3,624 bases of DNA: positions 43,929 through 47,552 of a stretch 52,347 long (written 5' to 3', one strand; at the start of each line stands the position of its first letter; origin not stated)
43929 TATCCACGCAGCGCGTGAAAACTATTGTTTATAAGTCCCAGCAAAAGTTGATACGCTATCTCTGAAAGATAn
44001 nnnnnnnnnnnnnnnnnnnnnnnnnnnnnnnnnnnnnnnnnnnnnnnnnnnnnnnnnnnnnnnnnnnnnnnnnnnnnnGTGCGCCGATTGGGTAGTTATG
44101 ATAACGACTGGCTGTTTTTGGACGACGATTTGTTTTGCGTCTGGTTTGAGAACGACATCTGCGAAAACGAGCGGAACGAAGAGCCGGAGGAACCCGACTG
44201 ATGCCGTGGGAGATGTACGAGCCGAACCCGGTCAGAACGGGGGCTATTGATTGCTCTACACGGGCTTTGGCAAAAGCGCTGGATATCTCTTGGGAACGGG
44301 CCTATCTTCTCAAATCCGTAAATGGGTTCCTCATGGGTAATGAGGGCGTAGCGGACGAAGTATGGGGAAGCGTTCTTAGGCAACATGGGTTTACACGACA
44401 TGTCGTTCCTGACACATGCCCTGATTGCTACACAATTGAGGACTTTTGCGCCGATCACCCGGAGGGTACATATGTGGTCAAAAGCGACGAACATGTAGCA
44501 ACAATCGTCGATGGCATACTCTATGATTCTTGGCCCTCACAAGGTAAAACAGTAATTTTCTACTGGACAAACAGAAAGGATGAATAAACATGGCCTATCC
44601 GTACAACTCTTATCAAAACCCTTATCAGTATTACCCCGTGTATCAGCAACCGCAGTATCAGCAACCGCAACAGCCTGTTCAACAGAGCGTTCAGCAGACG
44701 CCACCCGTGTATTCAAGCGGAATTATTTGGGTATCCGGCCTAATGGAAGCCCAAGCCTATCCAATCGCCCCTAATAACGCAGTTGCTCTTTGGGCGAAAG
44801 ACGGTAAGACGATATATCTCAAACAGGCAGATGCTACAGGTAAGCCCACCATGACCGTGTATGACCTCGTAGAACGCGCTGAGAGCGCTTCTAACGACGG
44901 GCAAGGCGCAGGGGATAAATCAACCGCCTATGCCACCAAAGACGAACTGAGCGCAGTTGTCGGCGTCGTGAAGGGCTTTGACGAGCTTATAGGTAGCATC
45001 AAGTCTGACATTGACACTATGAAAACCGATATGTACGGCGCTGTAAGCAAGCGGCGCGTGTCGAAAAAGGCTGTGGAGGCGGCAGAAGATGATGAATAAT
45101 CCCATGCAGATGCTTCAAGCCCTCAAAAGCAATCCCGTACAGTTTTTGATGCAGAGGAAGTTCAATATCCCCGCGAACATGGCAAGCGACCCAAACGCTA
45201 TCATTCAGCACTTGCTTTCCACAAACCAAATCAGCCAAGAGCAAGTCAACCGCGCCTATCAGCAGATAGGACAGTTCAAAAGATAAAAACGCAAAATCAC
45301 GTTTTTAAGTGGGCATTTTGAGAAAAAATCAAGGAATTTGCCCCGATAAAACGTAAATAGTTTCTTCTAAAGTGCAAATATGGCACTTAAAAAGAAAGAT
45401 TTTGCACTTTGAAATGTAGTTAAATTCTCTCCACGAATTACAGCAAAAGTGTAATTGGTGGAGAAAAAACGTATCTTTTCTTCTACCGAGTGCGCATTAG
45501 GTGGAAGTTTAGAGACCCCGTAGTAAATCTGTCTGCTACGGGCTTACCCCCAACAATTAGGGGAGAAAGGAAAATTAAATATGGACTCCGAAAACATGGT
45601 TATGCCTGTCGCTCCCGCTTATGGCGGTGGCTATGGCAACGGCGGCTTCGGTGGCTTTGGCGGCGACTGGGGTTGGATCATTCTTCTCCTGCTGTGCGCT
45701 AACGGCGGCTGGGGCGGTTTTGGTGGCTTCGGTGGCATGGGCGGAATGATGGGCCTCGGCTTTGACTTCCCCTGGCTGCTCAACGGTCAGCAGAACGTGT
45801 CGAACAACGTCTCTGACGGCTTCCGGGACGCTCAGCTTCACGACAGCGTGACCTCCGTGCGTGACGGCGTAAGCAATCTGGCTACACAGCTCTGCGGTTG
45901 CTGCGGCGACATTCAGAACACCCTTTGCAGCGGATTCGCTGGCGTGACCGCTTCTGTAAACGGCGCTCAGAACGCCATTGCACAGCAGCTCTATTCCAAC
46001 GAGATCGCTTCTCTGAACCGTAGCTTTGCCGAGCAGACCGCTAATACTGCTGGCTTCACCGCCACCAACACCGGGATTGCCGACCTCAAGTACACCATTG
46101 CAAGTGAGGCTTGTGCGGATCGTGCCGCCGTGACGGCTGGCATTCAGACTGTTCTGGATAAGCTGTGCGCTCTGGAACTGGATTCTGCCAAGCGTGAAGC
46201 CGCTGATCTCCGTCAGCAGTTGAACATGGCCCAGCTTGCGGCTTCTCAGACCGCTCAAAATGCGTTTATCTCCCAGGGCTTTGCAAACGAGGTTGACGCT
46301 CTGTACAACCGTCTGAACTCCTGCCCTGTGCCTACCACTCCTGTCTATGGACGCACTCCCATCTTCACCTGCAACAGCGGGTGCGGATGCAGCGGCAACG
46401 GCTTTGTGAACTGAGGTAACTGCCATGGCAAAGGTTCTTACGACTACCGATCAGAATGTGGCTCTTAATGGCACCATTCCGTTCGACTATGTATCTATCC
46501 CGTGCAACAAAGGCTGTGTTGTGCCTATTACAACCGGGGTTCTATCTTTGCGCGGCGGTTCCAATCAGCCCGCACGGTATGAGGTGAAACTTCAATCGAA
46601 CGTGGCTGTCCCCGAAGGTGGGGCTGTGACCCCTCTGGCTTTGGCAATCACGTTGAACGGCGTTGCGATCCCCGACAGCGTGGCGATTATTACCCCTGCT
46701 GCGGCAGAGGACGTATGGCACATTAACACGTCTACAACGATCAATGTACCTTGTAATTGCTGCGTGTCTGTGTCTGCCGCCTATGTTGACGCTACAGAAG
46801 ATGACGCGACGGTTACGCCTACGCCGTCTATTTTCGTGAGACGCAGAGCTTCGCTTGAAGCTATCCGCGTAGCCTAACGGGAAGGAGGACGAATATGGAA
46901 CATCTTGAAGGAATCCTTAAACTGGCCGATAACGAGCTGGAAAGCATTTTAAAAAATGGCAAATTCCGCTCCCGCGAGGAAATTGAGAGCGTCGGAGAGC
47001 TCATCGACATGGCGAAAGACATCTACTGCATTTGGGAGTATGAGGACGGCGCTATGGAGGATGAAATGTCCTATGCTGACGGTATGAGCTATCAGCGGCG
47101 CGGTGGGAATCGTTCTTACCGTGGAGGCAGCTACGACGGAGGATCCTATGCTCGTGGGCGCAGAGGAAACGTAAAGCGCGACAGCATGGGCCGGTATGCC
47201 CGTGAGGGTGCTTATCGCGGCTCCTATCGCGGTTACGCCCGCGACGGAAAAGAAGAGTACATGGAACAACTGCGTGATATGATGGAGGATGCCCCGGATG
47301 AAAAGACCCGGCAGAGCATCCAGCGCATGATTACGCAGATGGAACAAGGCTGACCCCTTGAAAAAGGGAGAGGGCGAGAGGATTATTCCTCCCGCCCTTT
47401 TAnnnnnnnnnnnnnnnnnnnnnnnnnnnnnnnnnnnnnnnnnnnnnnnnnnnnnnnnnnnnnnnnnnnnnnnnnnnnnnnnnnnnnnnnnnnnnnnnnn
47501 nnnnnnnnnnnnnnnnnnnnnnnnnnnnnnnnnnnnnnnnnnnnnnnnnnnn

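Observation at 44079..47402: Insulated cargo cluster of low-complexity, Gly-rich and Cys-rich proteins next to attP, with no resemblance to standard phage functions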

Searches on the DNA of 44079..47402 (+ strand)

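Call 6: search_dna_similar(query=window:44079-47402:+, collection=phages, mode=distant, max_rows=20)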
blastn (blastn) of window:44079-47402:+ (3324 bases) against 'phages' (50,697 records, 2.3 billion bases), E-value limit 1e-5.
Records with a match: 1; places in all: 1; records where one place covers at least 80% of the query: 0.
Best place of each record, by identity: 60-80% 1.
By first word of the organism name: Butyrivibrio 1.
By host as written in the record: Butyrivibrio fibrisolvens DSM 3071 1.
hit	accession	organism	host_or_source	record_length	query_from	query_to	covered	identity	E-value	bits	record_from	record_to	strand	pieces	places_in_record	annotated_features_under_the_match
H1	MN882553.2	Butyrivibrio virus Ceridwen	Butyrivibrio fibrisolvens DSM 3071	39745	284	2296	7%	73.6%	3e-13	153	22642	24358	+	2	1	hypothetical protein (x4)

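Call 7: get_annotated_region(hit=H1, flank=8000)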
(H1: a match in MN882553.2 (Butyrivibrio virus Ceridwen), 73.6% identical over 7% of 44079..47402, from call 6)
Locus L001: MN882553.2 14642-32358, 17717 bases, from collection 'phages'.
description: Butyrivibrio virus Ceridwen, complete genome.
organism: Butyrivibrio virus Ceridwen (NCBI taxid 2696359)
taxonomy: Viruses; Duplodnaviria; Heunggongvirae; Uroviricota; Caudoviricetes
host: Butyrivibrio fibrisolvens DSM 3071; source: -; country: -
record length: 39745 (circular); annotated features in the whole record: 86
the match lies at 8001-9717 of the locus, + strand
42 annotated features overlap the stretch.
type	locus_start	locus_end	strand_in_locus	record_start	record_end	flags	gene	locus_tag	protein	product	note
CDS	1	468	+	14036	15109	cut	-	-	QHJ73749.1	endopeptidase tail protein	Similar to endopeptidase tail protein of Paenibacillus phage Harrison (YP_009193829.1) and Paenibacillus phage Vegas ...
CDS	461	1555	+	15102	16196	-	-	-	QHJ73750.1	hypothetical protein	Hypothetical coding region with unknown function. ORF predicted by GeneMarkS-2, Glimmer3, Phanotate-v1.1.2, ...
CDS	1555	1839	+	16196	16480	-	-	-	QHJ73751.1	hypothetical protein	Hypothetical coding region with unknown function. ORF predicted by GeneMarkS-2, Glimmer3, Phanotate-v1.1.2, ...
regulatory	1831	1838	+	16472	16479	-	-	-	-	promoter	promoter predicted by PhagePromoter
CDS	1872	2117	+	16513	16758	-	-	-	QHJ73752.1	hypothetical protein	Hypothetical coding region with unknown function. ORF predicted by GeneMarkS-2, Glimmer3, Phanotate-v1.1.2, ...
repeat_region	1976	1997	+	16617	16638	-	-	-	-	-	Score 52: 20/22 (90%25) matches%2C 0 gaps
repeat_region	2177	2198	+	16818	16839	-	-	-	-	-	Score 52: 20/22 (90%25) matches%2C 0 gaps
CDS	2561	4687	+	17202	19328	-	-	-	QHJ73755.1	hypothetical protein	Hypothetical coding region with unknown function. ORF predicted by Phanotate-v1.1.2, Prodigal-v2.6.3.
CDS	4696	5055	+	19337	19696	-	-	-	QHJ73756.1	hypothetical protein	Hypothetical coding region with unknown function. ORF predicted by GeneMarkS-2, Glimmer3, Phanotate-v1.1.2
CDS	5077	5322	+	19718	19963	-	-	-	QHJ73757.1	hypothetical protein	Hypothetical coding region with unknown function. ORF predicted by GeneMarkS-2, Glimmer3, Phanotate-v1.1.2, ...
regulatory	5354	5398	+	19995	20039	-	-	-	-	terminator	Predicted by FindTerm v2.8.1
CDS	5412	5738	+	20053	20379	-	-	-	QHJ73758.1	hypothetical protein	Hypothetical coding region with unknown function. ORF predicted by Phanotate-v1.1.2, Prodigal-v2.6.3. Alternative ORF ...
CDS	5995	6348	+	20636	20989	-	-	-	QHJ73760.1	hypothetical protein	Hypothetical coding region with unknown function. ORF predicted by GeneMarkS-2, Glimmer3, Phanotate-v1.1.2, ...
CDS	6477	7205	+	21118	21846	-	-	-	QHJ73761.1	hypothetical protein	Pfam endo-beta-N-acetylglucosaminidase domain 17-157bp (PF01832.20), putative peptidoglycan binding domain 1 184-239bp ...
regulatory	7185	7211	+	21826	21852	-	-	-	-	promoter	promoter predicted by PhagePromoter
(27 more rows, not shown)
